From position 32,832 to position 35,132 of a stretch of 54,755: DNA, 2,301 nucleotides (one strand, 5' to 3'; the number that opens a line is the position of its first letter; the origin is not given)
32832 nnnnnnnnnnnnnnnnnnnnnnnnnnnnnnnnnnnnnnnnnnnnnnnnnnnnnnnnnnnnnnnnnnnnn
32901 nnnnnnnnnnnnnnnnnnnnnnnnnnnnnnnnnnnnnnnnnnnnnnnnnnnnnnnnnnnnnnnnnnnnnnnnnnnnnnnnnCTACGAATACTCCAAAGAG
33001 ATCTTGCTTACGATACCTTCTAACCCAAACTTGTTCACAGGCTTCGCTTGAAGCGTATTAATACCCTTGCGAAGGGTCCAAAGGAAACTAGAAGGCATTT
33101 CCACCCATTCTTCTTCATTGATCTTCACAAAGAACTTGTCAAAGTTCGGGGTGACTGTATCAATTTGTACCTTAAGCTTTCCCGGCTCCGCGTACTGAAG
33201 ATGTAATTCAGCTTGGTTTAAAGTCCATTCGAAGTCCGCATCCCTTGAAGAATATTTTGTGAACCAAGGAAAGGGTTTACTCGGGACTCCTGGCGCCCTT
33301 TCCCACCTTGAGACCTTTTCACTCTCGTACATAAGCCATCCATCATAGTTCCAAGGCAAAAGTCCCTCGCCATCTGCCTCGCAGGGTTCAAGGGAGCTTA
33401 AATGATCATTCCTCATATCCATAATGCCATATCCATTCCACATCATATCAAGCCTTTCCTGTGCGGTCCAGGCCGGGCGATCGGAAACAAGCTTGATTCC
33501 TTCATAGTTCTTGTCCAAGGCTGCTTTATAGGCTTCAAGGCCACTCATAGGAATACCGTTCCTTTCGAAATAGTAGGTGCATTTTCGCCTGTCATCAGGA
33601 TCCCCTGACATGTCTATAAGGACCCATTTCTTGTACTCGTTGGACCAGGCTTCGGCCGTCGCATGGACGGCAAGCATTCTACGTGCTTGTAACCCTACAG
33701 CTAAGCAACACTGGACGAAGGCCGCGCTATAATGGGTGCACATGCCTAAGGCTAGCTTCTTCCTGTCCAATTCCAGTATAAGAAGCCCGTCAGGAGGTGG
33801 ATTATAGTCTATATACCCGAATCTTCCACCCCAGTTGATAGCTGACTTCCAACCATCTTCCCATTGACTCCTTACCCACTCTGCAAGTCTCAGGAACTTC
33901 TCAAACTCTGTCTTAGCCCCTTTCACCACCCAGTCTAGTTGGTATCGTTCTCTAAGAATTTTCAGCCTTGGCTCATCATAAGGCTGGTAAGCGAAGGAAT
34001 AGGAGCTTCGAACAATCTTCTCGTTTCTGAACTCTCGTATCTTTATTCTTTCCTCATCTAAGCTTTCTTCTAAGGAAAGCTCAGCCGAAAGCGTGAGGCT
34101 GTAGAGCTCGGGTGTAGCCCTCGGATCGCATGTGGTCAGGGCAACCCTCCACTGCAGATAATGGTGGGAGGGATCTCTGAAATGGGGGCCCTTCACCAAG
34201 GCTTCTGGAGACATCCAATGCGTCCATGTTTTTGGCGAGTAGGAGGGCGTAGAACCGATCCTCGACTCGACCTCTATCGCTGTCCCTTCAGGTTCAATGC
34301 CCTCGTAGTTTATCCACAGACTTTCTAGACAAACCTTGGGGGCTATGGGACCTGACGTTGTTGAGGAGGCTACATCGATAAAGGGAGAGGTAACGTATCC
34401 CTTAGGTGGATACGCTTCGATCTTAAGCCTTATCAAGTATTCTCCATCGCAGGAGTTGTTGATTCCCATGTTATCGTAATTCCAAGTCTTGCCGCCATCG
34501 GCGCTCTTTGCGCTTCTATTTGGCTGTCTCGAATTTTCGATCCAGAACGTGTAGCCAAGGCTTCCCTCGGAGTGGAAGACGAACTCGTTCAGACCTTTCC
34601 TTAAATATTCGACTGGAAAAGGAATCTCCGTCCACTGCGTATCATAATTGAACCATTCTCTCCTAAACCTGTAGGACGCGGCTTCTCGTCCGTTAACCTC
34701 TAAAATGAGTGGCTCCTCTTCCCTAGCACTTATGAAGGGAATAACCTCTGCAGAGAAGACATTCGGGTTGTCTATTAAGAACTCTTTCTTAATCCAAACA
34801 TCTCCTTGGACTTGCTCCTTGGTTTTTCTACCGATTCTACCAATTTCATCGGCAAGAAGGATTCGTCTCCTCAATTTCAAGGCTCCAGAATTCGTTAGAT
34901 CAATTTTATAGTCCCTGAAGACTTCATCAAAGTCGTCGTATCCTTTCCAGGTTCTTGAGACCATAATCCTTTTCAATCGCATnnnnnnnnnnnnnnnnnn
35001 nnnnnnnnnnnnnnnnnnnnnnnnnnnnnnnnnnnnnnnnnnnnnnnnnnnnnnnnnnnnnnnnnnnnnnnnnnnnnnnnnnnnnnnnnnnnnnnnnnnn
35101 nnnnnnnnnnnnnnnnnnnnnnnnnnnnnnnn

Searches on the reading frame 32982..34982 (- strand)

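Call 19: search_protein_families(library=pfam, proteins=[window:32982-34982:-], max_evalue=0.001)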
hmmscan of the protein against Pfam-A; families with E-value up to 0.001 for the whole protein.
window:32982-34982:- (666 aa): 1 family
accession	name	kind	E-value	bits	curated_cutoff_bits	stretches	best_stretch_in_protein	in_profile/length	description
PF01841.26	Transglut_core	-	7.5e-05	23.4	23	1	352-457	7-107/108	Transglutaminase-like superfamily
